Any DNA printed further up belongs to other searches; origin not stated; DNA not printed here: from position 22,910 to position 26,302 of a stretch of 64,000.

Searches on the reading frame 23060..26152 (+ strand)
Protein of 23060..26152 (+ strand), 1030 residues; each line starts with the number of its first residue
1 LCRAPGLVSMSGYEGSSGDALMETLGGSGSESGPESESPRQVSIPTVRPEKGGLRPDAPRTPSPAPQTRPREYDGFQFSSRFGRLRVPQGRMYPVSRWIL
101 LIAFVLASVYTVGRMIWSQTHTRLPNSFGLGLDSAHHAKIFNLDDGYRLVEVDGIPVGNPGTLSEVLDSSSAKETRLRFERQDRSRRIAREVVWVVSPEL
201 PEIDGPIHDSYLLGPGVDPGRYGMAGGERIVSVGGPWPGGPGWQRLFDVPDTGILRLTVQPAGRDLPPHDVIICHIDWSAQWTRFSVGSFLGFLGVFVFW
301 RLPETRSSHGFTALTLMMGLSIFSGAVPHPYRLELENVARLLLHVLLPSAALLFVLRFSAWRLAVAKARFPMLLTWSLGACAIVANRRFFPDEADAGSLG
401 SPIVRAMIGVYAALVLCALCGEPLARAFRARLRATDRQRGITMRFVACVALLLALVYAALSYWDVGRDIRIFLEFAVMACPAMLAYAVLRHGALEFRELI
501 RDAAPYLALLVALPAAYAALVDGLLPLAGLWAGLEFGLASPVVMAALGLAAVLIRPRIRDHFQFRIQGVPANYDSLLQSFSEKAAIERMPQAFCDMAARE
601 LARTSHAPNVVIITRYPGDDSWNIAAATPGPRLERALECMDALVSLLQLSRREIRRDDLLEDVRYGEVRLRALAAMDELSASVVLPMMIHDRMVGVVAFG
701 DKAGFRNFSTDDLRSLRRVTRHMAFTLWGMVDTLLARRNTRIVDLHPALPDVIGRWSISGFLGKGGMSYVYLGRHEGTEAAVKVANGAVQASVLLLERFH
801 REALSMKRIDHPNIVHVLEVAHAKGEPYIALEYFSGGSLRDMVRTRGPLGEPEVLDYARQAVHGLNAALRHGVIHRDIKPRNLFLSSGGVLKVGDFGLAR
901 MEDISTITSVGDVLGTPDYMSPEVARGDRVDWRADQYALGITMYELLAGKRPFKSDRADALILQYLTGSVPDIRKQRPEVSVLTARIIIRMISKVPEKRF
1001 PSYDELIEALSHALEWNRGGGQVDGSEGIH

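Call 39: search_protein_families(library=pfam, proteins=[window:23060-26152:+], max_evalue=0.001)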
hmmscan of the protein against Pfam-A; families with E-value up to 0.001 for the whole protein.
window:23060-26152:+ (1030 aa): 5 families
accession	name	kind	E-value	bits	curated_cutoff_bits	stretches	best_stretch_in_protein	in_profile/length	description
PF00069.31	Pkinase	-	1.5e-46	159.4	31.7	1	759-1000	4-252/263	Protein kinase domain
PF07714.23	PK_Tyr_Ser-Thr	-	6.7e-33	114.5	23.1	1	762-1008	7-256/258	Protein tyrosine and serine/threonine kinase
PF01590.32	GAF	-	4.1e-06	27.8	22.4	1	591-726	3-132/133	GAF domain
PF13492.12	GAF_3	-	1.2e-05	26.1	27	1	593-725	5-125/129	GAF domain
PF13185.12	GAF_2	-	5.9e-05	23.7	28.6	1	595-727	9-135/136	GAF domain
